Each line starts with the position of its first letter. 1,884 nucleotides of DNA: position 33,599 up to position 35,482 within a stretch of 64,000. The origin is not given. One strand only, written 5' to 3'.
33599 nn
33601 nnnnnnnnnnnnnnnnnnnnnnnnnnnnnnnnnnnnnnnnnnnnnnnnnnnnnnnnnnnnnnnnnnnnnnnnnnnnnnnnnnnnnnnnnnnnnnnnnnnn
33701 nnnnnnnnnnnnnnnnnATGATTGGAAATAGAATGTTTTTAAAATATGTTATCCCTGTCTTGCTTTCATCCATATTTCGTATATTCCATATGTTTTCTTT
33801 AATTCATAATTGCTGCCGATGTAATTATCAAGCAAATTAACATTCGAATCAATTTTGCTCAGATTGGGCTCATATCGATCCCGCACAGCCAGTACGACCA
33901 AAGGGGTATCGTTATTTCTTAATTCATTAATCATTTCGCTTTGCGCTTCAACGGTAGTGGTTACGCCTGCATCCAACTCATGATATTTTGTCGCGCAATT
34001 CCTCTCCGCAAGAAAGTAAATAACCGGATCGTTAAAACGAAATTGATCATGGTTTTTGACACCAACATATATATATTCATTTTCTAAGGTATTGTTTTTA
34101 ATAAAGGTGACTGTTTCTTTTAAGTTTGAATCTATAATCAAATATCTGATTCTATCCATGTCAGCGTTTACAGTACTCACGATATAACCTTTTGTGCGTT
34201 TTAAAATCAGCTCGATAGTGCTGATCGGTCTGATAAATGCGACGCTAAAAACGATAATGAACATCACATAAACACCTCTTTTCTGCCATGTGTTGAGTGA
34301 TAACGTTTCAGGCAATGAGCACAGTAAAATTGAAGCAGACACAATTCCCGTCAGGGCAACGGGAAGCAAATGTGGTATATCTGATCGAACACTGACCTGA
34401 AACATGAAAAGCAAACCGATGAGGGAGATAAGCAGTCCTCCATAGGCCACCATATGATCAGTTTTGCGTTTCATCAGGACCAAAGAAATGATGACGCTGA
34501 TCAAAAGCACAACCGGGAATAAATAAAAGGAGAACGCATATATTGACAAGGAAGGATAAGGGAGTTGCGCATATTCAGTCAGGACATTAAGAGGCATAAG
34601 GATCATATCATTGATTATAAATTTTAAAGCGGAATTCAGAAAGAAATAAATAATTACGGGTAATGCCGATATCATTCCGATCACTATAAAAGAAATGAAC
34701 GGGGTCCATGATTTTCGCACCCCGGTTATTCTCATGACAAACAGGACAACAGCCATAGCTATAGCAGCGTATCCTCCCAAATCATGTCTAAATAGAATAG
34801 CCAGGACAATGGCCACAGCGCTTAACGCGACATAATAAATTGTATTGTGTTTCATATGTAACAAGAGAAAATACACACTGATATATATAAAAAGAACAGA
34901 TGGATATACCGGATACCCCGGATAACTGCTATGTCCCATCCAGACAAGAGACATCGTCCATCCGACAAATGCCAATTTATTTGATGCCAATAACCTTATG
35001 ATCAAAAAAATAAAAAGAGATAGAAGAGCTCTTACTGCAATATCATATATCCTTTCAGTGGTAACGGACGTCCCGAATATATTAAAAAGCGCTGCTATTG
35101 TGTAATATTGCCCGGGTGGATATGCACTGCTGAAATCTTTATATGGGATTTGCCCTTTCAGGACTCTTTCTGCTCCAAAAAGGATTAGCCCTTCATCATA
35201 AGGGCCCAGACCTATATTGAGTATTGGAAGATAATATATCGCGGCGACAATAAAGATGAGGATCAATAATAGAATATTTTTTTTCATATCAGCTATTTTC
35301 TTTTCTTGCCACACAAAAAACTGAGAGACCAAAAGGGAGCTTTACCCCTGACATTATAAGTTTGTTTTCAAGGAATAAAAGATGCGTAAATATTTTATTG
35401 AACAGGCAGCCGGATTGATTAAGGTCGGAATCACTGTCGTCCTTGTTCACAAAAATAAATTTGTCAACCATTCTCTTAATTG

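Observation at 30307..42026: Natural-product-style deoxy-aminosugar pathway wired to a lipid-phosphate GT2 and GT-C membrane transferases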

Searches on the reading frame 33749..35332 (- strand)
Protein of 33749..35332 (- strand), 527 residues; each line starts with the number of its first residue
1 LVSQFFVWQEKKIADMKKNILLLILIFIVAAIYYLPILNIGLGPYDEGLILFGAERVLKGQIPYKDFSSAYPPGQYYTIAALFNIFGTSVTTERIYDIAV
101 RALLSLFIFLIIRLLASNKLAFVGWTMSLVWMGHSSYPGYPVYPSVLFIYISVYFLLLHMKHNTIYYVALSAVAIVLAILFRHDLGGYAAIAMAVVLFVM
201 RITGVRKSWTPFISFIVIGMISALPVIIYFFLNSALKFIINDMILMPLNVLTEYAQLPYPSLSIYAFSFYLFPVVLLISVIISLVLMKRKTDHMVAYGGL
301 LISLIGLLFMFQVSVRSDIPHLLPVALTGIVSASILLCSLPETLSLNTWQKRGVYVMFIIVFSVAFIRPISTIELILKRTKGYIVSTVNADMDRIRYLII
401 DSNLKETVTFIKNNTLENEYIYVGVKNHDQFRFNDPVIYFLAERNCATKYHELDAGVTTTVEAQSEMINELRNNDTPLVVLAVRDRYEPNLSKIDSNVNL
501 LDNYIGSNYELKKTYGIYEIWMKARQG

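Call 3: search_protein_families(library=pfam, proteins=[window:33749-35332:-], max_evalue=0.01)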
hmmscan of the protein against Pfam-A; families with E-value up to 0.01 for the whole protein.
window:33749-35332:- (527 aa): 1 family
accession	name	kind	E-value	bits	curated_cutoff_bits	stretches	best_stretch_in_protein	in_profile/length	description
PF13231.12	PMT_2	-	1.7e-05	25.5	26.1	1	72-229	3-160/160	Dolichyl-phosphate-mannose-protein mannosyltransferase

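Call 4: search_protein_families(library=ncbifam, proteins=[window:33749-35332:-], max_evalue=0.01)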
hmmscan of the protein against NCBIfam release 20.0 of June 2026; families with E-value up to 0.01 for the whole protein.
window:33749-35332:- (527 aa): 0 families

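Call 48: find_homologous_proteins(query=window:33749-35332:-, max_evalue=0.00001)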
Query window:33749-35332:- (527 aa): 110 proteins with E <= 0.00001 among 8000 candidates.
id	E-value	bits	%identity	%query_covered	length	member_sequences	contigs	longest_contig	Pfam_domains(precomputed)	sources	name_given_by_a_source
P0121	0.0e+0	1131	100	99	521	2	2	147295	PF13231.13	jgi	-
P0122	4.9e-287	971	86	99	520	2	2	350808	-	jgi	jgi:hypothetical protein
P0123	2.7e-190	652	59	97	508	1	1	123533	-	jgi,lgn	jgi:hypothetical protein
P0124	1.7e-188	646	57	97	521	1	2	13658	-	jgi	jgi:hypothetical protein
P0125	2.4e-186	639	57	97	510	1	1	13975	PF13231.13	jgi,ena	-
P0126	3.1e-185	635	59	96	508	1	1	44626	-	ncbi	-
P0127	8.5e-185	634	58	94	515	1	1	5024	-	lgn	-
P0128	4.6e-184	631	59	92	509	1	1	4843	-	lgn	-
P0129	1.8e-182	626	59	94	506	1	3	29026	-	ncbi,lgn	-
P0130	9.2e-181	620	56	96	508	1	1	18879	-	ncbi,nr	ncbi:MAG: hypothetical protein HY761_07810 [Candidatus Omnitrophica bacterium]|nr:hypothetical prote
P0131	5.9e-180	618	56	98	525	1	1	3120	-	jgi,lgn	-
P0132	9.4e-180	617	56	96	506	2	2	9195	-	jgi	-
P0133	1.4e-178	613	57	97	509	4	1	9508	-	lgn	-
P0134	1.7e-178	613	56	96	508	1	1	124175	-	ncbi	-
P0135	4.7e-178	611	55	96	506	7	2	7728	PF13231.13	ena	-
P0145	8.5e-173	594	56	94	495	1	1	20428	PF13231.13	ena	-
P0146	1.3e-172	593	55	96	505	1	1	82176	PF13231.13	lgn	-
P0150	1.1e-168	580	53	96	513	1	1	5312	PF13231.13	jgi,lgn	-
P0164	1.1e-158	547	52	93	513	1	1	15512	PF13231.13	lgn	-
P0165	9.0e-158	544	51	94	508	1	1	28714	PF13231.13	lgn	-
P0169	6.8e-153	528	49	94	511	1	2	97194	PF13231.13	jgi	jgi:hypothetical protein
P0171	4.1e-150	519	49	96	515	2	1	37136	PF13231.13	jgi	-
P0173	1.0e-144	501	46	94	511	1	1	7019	PF13231.13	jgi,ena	-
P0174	5.0e-132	459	45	95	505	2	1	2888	PF13231.13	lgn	-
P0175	1.2e-130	455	46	94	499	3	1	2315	PF13231.13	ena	-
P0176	1.7e-125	438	44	95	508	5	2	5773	PF13231.13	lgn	-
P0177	2.3e-125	437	43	96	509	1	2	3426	PF13231.13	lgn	-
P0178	3.0e-122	427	44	95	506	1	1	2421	PF13231.13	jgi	-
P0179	4.4e-122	427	41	94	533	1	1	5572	PF13231.13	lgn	-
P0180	6.2e-121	423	45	91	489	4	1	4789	PF13231.13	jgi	jgi:hypothetical protein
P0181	2.4e-120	421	41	96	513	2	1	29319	PF13231.13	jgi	jgi:hypothetical protein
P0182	2.1e-118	415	42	96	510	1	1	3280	PF13231.13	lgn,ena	-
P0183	9.3e-118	412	42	96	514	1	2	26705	PF13231.13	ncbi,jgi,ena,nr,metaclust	ncbi:MAG: hypothetical protein A2X59_07835 [Nitrospirae bacterium GWC2_42_7]|nr:MAG: hypothetical pr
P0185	2.7e-116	408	39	95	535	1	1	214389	PF13231.13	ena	-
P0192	8.2e-110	386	39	96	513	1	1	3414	PF13231.13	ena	-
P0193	1.1e-108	382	39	98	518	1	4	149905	PF13231.13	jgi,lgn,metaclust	metaclust:\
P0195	4.8e-106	374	40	95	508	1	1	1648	PF13231.13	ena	-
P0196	5.6e-106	374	37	96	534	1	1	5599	PF13231.13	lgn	-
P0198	3.4e-103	364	38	95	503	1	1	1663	PF13231.13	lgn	-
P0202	7.3e-102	360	40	96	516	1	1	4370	PF13231.13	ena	-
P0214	1.7e-69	253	42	56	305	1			PF13231.13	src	-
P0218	1.3e-53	201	31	91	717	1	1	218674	PF13231.13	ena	-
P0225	1.9e-38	151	28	99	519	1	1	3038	PF13231.13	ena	-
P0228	1.4e-35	141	28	86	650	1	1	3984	PF13231.13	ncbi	ncbi:MAG: glycosyltransferase family 39 protein, partial [Caldilinea sp.]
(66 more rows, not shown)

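Call 50: find_encoding_contigs(protein=P0123, flank=10000, max_places=1)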
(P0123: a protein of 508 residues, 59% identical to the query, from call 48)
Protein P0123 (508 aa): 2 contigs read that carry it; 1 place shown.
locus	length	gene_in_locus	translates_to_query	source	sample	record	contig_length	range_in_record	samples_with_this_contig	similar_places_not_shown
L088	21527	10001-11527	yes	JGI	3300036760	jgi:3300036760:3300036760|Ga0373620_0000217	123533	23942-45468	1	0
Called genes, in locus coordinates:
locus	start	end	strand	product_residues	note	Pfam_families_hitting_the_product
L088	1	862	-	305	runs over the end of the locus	PF00535:Glycos_transf_2, PF10111:Glyco_tranf_2_2 (weak), PF13641:Glyco_tranf_2_3 (weak)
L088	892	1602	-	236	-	PF13489:Methyltransf_23, PF13649:Methyltransf_25, PF13847:Methyltransf_31, PF08241:Methyltransf_11, PF08242:Methyltransf_12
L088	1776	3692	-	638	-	PF00884:Sulfatase, PF01663:Phosphodiest (faint), PF16347:SGSH_C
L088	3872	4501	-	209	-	-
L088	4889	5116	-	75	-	-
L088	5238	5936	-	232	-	PF00535:Glycos_transf_2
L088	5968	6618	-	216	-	PF13489:Methyltransf_23 (weak), PF08241:Methyltransf_11, PF13649:Methyltransf_25 (weak)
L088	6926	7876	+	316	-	PF00535:Glycos_transf_2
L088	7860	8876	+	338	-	PF01073:3Beta_HSD, PF01370:Epimerase, PF02719:Polysacc_synt_2 (weak), PF04321:RmlD_sub_bind, PF16363:GDP_Man_Dehyd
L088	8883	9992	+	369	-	PF01041:DegT_DnrJ_EryC1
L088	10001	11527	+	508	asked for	-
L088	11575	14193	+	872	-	-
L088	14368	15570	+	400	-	-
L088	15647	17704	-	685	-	PF00884:Sulfatase, PF16347:SGSH_C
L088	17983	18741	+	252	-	PF01522:Polysacc_deac_1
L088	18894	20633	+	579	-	PF02543:Carbam_trans_N, PF16861:Carbam_trans_C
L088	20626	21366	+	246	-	PF08242:Methyltransf_12 (weak)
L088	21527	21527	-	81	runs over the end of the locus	-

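Call 51: find_encoding_contigs(protein=P0134, flank=10000, max_places=1)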
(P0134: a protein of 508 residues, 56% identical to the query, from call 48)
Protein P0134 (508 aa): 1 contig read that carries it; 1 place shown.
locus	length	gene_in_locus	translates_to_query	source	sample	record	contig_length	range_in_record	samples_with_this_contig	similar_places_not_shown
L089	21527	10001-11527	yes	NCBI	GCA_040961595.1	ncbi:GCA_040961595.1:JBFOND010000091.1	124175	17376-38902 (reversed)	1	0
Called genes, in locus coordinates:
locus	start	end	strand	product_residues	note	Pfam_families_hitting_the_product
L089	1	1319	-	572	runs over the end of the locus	PF02543:Carbam_trans_N, PF16861:Carbam_trans_C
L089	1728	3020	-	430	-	-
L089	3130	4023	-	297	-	PF01209:Ubie_methyltran (weak), PF13489:Methyltransf_23 (weak), PF13649:Methyltransf_25, PF13847:Methyltransf_31 (weak), PF08241:Methyltransf_11, PF08242:Methyltransf_12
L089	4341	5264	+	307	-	PF01370:Epimerase, PF04321:RmlD_sub_bind, PF16363:GDP_Man_Dehyd, PF02719:Polysacc_synt_2 (weak)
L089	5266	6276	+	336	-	PF13641:Glyco_tranf_2_3 (weak), PF00535:Glycos_transf_2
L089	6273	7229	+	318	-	PF00535:Glycos_transf_2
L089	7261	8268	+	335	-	PF01073:3Beta_HSD, PF01370:Epimerase, PF02719:Polysacc_synt_2 (weak), PF04321:RmlD_sub_bind (weak), PF16363:GDP_Man_Dehyd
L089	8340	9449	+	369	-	PF01041:DegT_DnrJ_EryC1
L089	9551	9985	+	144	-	PF13847:Methyltransf_31, PF08241:Methyltransf_11, PF08242:Methyltransf_12 (weak), PF13649:Methyltransf_25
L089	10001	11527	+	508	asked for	-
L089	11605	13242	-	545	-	-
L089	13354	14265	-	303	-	PF00535:Glycos_transf_2, PF13641:Glyco_tranf_2_3 (weak)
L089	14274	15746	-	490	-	PF02310:B12-binding, PF04055:Radical_SAM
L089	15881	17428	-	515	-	PF02310:B12-binding, PF04055:Radical_SAM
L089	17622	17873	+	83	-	-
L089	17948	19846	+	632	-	PF13522:GATase_6, PF13537:GATase_7, PF00733:Asn_synthase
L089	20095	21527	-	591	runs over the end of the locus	-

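Call 52: find_encoding_contigs(protein=P0185, flank=10000, max_places=1)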
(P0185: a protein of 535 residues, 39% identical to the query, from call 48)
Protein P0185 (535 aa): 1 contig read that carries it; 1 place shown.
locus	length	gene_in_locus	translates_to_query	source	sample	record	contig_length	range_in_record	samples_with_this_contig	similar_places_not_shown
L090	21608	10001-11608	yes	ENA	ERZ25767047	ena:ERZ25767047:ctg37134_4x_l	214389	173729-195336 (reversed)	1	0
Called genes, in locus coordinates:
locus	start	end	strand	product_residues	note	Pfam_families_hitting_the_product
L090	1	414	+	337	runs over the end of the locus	PF16868:NMT1_3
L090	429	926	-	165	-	PF10881:DUF2726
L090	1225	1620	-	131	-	-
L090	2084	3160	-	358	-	PF01757:Acyl_transf_3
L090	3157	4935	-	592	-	-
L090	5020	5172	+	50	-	-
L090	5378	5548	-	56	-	-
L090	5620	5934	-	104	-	PF01370:Epimerase, PF16363:GDP_Man_Dehyd (weak)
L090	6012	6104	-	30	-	-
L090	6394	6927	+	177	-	PF01370:Epimerase, PF07993:NAD_binding_4, PF16363:GDP_Man_Dehyd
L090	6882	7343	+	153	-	-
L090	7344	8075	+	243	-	PF01370:Epimerase, PF02719:Polysacc_synt_2 (faint), PF04321:RmlD_sub_bind, PF16363:GDP_Man_Dehyd, PF07993:NAD_binding_4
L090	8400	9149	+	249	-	PF00535:Glycos_transf_2, PF13641:Glyco_tranf_2_3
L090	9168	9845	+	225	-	PF13489:Methyltransf_23, PF13847:Methyltransf_31 (weak), PF08241:Methyltransf_11, PF08242:Methyltransf_12 (weak), PF13649:Methyltransf_25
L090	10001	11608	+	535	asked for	PF13231:PMT_2 (weak)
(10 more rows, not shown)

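Call 54: search_protein_families(library=ncbifam, proteins=[L088:7860-8876:+, L089:7261-8268:+, L089:4341-5264:+], max_evalue=1e-15)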
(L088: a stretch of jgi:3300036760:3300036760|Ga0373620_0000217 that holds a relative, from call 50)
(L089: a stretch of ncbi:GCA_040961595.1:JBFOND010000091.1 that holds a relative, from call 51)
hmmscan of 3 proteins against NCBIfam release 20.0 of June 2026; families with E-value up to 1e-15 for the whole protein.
L088:7860-8876:+ (338 aa): 9 families
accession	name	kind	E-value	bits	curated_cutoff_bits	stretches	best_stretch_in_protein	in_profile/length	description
TIGR01181.1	dTDP_gluc_dehyt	equivalog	1.7e-38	132.5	365.1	1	17-330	1-313/321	dTDP-glucose 4,6-dehydratase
TIGR04180.1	EDH_00030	hypoth_equivalog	5.5e-38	130.7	475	1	18-315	1-296/297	NAD-dependent 4,6-dehydratase LegB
TIGR01179.1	galE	equivalog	3.6e-30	104.9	262.3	1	17-327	1-324/332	UDP-glucose 4-epimerase GalE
TIGR02197.1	heptose_epim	equivalog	6.3e-27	94.6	274.6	1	18-328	1-313/316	ADP-glyceromanno-heptose 6-epimerase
NF011728.1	PRK15181.1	equivalog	8.3e-24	84.2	760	1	15-329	15-338/348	Vi polysaccharide biosynthesis UDP-N-acetylglucosaminuronic acid C-4 epimerase TviC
NF008872.0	PRK11908.1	equivalog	3.2e-20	72.4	294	1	16-330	2-337/349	bifunctional UDP-4-keto-pentose/UDP-xylose synthase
NF007582.0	PRK10217.1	equivalog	1e-18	67.6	698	1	16-329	2-332/355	dTDP-glucose 4,6-dehydratase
NF008360.0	PRK11150.1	equivalog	2.4e-18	66.4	452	1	18-291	2-269/310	ADP-glyceromanno-heptose 6-epimerase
NF007490.0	PRK10084.1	subfamily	7.9e-18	64.6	649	1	17-330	2-336/361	dTDP-glucose 4,6-dehydratase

L089:7261-8268:+ (335 aa): 11 families
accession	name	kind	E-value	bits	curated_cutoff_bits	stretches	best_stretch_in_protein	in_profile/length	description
TIGR04180.1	EDH_00030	hypoth_equivalog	1e-40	139.7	475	1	15-312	1-296/297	NAD-dependent 4,6-dehydratase LegB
TIGR01181.1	dTDP_gluc_dehyt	equivalog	1.6e-39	135.9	365.1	1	14-330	1-316/321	dTDP-glucose 4,6-dehydratase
TIGR01179.1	galE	equivalog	1.6e-32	112.6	262.3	1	14-330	1-330/332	UDP-glucose 4-epimerase GalE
TIGR02197.1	heptose_epim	equivalog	2.8e-27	95.7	274.6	1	15-325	1-313/316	ADP-glyceromanno-heptose 6-epimerase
NF011728.1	PRK15181.1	equivalog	1.6e-23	83.2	760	1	12-326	15-338/348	Vi polysaccharide biosynthesis UDP-N-acetylglucosaminuronic acid C-4 epimerase TviC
NF007490.0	PRK10084.1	subfamily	6.5e-20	71.4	649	1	14-329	2-338/361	dTDP-glucose 4,6-dehydratase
NF008872.0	PRK11908.1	equivalog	6.5e-19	68.2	294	1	13-327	2-337/349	bifunctional UDP-4-keto-pentose/UDP-xylose synthase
NF007582.0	PRK10217.1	equivalog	2.4e-18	66.4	698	1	13-327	2-333/355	dTDP-glucose 4,6-dehydratase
NF008360.0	PRK11150.1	equivalog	4.2e-18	65.6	452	1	15-289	2-270/310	ADP-glyceromanno-heptose 6-epimerase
TIGR02622.1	CDP_4_6_dhtase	equivalog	1.5e-16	60.5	278.45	0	10-139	2-134/352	CDP-glucose 4,6-dehydratase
NF041015.1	UDPsulfquin_syn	equivalog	5.9e-16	58.4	575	0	174-323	211-361/384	UDP-sulfoquinovose synthase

L089:4341-5264:+ (307 aa): 2 families
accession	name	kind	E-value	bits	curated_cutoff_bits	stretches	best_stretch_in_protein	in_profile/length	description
TIGR01214.1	rmlD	equivalog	7.2e-53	179.5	224.05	1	8-294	1-281/285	dTDP-4-dehydrorhamnose reductase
NF007440.0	PRK09987.1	equivalog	1.6e-22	80.2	308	1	29-291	19-286/299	dTDP-4-dehydrorhamnose reductase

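Call 55: search_solved_structures(query=L088:7860-8876:+, max_evalue=1e-20)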
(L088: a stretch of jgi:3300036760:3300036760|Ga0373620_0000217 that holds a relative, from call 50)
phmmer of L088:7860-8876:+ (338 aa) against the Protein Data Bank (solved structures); distinct sequences matched with E-value up to 1e-20: 37.
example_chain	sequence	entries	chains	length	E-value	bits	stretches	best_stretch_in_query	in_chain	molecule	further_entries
4zrm_A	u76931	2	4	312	5.2e-44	153.7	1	17-330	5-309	UDP-glucose 4-epimerase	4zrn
7ys8_A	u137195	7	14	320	1.9e-33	119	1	18-330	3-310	UDP-glucose 4-epimerase | UDP-glucose 4-epimerase along with EC 5.1.3.2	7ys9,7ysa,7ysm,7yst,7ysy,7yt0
10ke_A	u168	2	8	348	8.1e-33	116.9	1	15-330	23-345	Capsular polysaccharide biosynthesis protein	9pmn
6bwl_A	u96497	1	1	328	1.1e-32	116.5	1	17-329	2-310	Pal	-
6pmh_A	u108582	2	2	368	6e-32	114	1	13-328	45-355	UDP-glucose 4-epimerase related protein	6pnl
6dnt_A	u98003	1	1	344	2.3e-30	108.8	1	6-273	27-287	NAD-dependent epimerase/dehydratase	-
2hun_A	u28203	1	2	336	3.1e-30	108.4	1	15-331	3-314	336aa long hypothetical dTDP-glucose 4,6-dehydratase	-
9rl0_E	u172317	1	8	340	5.8e-30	107.5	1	17-330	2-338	CDP-tyvelose 2-epimerase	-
2b69_A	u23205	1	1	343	7e-30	107.3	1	15-330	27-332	UDP-glucuronate decarboxylase 1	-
4gll_A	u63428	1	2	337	8e-30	107.1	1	15-330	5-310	UDP-glucuronic acid decarboxylase 1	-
4m55_A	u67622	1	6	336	8.5e-30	107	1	15-330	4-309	UDP-glucuronic acid decarboxylase 1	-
4lk3_A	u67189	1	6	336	9.4e-30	106.8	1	15-330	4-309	UDP-glucuronic acid decarboxylase 1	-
5u4q_A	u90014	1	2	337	9.9e-30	106.8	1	17-331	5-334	dTDP-glucose 4,6-dehydratase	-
1orr_A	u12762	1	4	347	1.1e-28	103.3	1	17-323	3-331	CDP-tyvelose-2-epimerase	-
1sb8_A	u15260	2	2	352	2e-27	99.2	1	16-328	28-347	wbpP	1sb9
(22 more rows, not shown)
